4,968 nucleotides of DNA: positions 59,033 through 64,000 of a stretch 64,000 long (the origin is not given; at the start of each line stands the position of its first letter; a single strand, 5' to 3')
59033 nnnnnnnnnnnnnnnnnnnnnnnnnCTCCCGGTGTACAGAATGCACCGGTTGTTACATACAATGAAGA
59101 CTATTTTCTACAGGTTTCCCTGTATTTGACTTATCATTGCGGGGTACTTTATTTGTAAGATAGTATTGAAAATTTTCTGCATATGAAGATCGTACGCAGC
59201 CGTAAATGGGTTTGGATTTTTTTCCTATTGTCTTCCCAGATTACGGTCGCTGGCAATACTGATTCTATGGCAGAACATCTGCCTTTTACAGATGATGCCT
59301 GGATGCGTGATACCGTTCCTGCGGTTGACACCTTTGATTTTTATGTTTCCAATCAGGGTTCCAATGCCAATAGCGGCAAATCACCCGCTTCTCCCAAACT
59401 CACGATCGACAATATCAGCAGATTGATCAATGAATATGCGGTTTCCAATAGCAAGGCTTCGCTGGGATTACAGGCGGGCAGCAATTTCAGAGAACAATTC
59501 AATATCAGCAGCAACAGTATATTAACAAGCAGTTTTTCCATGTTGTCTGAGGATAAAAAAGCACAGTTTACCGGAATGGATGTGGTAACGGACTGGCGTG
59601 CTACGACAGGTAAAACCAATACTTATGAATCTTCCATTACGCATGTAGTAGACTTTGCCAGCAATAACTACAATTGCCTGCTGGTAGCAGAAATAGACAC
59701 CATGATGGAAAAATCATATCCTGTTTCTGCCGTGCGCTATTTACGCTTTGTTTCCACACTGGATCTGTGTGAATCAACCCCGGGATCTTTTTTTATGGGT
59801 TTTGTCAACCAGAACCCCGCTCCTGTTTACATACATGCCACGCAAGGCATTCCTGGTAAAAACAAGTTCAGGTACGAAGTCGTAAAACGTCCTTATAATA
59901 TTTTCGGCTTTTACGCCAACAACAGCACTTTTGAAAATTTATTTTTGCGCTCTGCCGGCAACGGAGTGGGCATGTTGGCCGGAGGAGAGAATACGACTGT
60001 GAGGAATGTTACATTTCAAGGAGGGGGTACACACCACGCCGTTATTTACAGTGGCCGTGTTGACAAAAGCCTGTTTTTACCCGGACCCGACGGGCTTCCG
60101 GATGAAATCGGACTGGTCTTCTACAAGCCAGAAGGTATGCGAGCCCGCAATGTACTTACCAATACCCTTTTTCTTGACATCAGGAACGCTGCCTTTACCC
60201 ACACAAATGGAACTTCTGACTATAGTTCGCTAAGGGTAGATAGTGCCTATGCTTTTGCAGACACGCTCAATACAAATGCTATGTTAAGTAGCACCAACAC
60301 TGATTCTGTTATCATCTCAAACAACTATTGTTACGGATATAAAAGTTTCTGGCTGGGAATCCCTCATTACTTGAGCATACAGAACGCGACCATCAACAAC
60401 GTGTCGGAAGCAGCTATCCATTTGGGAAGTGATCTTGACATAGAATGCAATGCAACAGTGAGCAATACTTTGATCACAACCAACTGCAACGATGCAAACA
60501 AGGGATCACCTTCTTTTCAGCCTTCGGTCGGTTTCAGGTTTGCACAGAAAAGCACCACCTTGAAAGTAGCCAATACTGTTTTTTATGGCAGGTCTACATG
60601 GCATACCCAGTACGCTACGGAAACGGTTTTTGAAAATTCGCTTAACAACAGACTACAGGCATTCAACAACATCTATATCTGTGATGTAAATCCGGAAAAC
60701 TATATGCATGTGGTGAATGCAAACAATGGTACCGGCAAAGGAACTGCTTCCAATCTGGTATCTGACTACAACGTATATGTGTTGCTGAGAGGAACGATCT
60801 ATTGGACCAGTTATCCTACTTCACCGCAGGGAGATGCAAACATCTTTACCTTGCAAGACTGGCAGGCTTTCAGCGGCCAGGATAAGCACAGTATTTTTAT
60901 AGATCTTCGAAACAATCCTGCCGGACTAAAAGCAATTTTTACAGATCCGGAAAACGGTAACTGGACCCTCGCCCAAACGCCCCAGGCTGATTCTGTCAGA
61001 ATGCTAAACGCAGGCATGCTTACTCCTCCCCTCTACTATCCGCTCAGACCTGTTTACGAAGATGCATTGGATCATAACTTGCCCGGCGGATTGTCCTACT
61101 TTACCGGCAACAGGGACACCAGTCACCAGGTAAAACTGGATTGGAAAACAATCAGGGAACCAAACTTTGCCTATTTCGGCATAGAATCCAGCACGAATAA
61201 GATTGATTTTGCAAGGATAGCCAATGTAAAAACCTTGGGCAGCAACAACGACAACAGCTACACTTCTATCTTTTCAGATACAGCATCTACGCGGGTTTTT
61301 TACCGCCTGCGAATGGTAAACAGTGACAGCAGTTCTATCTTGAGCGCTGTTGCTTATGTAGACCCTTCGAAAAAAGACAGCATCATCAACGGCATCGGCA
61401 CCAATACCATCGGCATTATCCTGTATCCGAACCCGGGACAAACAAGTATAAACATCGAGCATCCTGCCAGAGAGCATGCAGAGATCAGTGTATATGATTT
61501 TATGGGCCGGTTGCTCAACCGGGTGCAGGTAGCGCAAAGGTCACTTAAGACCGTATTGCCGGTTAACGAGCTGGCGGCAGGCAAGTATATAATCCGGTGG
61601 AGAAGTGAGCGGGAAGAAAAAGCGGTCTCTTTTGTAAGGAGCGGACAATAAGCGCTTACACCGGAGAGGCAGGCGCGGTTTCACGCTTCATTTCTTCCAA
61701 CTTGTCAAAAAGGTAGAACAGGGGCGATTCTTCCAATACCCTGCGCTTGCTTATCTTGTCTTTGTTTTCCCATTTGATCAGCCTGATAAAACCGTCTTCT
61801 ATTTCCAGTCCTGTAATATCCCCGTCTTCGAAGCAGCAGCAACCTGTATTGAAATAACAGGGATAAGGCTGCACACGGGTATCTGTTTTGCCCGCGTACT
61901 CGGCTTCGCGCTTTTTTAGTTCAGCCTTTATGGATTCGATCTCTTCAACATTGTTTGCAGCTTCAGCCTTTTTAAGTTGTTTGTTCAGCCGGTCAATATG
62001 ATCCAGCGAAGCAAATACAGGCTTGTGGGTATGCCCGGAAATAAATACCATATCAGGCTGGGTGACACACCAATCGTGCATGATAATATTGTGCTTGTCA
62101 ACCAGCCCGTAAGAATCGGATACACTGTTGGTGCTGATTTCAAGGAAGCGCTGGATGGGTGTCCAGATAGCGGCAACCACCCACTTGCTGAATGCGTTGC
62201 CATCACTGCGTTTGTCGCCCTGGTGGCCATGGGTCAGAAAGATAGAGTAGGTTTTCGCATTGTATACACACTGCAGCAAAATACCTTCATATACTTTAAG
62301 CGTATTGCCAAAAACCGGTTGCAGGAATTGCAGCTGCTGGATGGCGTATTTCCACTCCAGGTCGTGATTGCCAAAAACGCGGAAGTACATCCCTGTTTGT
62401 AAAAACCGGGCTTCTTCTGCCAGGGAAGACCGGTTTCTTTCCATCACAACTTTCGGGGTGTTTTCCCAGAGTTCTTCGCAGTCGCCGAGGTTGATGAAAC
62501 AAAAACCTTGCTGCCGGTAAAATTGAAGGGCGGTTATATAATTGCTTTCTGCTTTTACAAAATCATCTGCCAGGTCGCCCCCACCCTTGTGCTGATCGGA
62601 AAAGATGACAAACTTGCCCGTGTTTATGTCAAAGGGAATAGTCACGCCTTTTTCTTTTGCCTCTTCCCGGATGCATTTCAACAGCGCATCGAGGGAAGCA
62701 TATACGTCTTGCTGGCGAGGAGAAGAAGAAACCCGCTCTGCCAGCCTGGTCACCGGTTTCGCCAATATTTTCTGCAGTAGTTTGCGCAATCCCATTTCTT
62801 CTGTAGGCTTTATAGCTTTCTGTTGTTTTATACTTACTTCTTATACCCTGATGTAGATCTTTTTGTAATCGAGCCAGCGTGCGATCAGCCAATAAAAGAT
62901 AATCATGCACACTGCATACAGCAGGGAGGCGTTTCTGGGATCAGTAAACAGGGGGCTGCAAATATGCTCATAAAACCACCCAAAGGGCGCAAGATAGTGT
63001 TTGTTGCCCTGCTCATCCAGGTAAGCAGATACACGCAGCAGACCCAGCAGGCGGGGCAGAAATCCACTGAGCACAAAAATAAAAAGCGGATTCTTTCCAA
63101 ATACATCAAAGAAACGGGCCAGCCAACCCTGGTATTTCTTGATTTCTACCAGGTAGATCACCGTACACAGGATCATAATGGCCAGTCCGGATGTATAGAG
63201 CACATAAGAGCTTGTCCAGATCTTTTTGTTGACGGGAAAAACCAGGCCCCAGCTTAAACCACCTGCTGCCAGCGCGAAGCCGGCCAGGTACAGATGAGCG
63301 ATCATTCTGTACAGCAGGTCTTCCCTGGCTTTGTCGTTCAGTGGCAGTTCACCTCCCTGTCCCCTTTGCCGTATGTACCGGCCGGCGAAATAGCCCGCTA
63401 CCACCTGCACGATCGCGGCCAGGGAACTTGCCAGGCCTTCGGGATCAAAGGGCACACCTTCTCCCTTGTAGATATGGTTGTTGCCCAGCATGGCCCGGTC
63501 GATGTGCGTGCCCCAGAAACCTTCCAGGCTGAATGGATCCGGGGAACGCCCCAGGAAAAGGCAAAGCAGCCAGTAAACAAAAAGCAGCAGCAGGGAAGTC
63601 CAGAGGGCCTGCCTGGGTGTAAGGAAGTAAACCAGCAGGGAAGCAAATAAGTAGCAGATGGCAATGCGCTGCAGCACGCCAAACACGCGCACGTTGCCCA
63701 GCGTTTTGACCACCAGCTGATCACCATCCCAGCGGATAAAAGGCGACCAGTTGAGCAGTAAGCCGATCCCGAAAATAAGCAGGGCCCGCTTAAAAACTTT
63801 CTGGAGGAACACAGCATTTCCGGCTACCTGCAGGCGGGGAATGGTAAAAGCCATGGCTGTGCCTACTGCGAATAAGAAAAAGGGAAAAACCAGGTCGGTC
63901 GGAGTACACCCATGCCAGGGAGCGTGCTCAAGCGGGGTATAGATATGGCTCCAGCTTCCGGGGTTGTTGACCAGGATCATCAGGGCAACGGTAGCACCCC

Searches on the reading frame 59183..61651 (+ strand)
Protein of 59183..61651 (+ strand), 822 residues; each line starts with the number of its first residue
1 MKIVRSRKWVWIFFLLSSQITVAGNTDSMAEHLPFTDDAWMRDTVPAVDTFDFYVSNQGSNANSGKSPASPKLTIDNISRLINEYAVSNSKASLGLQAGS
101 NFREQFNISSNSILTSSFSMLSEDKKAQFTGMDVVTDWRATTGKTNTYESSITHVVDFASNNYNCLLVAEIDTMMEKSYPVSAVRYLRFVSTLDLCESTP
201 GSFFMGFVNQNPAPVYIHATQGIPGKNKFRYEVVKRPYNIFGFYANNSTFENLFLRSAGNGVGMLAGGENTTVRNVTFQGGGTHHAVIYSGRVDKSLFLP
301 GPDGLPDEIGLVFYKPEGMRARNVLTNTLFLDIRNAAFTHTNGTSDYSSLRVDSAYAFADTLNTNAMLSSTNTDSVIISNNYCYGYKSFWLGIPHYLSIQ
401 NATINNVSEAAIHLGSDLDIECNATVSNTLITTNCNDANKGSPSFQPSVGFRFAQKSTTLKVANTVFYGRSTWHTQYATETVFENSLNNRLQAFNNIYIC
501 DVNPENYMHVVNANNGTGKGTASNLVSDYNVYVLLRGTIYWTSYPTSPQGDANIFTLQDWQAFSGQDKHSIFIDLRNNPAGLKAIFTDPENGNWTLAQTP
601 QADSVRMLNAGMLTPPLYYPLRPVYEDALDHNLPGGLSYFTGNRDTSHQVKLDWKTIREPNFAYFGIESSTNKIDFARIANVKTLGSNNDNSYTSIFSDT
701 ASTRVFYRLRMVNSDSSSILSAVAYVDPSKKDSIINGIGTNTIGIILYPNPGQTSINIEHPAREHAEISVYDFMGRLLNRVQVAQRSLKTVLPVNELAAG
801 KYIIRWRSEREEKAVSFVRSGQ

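Call 55: search_protein_families(library=pfam, proteins=[window:59183-61651:+], max_evalue=0.001)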
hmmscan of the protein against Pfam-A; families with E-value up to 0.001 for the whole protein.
window:59183-61651:+ (822 aa): 1 family
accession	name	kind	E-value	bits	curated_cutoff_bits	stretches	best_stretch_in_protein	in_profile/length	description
PF18962.6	Por_Secre_tail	-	3.3e-09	37.4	27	1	747-813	1-69/75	Secretion system C-terminal sorting domain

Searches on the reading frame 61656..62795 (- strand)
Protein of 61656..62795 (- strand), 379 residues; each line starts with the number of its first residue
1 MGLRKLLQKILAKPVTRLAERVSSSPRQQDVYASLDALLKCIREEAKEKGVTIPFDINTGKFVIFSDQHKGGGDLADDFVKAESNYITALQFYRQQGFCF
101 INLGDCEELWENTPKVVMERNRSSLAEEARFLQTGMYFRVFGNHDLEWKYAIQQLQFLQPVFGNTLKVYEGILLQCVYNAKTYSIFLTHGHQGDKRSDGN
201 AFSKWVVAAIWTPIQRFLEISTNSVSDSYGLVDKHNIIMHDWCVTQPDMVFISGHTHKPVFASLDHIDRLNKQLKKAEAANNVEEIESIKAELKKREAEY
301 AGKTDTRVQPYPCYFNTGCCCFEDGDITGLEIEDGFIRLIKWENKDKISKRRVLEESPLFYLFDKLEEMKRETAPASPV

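Call 55: search_protein_families(library=pfam, proteins=[window:61656-62795:-], max_evalue=0.001)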
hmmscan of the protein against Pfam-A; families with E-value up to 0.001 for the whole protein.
window:61656-62795:- (379 aa): 1 family
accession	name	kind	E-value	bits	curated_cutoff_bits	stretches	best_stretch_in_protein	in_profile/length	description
PF00149.33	Metallophos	-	6.2e-05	24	21.5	1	61-259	2-191/191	Calcineurin-like phosphoesterase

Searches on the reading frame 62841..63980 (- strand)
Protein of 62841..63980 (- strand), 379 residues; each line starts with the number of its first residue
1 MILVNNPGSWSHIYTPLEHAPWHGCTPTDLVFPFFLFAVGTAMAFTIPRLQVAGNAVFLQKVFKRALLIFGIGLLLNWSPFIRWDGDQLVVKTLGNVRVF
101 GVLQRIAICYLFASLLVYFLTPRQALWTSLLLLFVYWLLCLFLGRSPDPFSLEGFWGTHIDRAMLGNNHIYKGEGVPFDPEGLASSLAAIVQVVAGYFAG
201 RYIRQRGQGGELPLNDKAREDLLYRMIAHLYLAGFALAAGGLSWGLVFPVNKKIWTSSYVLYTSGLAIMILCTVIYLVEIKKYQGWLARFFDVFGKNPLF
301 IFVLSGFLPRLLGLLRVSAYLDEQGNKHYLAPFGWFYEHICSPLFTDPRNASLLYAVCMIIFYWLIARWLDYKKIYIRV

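Call 55: search_protein_families(library=pfam, proteins=[window:62841-63980:-], max_evalue=0.001)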
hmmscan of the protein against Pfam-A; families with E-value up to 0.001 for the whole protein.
window:62841-63980:- (379 aa): 0 families

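Call 63: search_protein_families(library=ncbifam, proteins=[window:62841-63980:-], max_evalue=0.01)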
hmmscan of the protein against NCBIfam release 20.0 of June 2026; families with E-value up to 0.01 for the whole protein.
window:62841-63980:- (379 aa): 1 family
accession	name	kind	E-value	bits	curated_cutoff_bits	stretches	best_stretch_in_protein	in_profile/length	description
NF046061.1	NagX_SO_3504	equivalog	4e-46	157.8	480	1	9-307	36-318/369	transmembrane glucosamine N-acetyltransferase NagX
